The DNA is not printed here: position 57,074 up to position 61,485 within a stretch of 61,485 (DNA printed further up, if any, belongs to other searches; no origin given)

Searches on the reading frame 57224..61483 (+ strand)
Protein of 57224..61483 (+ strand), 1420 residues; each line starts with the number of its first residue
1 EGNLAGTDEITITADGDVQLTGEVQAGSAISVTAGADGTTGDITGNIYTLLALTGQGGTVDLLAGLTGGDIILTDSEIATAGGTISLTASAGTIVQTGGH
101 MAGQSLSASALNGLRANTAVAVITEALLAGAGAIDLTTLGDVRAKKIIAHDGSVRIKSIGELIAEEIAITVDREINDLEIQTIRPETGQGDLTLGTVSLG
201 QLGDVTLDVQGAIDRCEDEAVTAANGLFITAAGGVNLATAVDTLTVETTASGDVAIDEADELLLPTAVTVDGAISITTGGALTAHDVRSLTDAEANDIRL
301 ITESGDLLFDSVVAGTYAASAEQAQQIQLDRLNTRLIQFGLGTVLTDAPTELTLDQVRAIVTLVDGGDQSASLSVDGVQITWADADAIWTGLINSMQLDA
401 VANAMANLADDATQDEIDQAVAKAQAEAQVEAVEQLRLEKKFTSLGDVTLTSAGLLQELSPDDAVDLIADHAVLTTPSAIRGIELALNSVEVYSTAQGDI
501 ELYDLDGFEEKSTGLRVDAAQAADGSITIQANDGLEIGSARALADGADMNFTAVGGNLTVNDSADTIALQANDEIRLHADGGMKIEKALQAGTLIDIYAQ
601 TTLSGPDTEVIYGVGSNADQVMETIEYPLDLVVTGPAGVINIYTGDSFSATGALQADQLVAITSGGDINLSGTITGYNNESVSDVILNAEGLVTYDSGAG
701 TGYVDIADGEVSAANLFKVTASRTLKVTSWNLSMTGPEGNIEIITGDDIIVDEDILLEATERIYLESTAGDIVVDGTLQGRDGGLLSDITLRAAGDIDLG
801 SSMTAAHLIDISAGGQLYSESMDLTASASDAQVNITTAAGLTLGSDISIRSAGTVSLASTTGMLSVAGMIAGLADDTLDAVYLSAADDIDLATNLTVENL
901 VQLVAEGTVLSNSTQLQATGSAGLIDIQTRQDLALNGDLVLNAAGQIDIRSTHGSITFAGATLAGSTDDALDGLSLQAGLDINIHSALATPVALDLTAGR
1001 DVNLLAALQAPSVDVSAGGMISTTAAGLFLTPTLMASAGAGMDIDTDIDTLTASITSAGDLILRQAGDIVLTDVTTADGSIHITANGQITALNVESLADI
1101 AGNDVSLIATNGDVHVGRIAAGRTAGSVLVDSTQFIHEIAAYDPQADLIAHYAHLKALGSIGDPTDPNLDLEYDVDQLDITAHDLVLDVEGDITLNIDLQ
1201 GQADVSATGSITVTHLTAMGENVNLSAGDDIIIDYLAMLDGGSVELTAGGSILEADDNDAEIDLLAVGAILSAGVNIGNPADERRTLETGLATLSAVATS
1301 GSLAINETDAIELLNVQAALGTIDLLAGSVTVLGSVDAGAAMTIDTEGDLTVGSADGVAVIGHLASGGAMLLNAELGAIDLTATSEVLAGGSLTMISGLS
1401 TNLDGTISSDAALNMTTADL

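Call 6: search_protein_families(library=pfam, proteins=[window:57224-61483:+], max_evalue=1)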
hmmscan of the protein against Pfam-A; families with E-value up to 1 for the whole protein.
window:57224-61483:+ (1420 aa): 1 family
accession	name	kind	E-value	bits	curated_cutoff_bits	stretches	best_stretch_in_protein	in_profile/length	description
PF14276.11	DUF4363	-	0.018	15.5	27.5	1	357-424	18-86/107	Domain of unknown function (DUF4363)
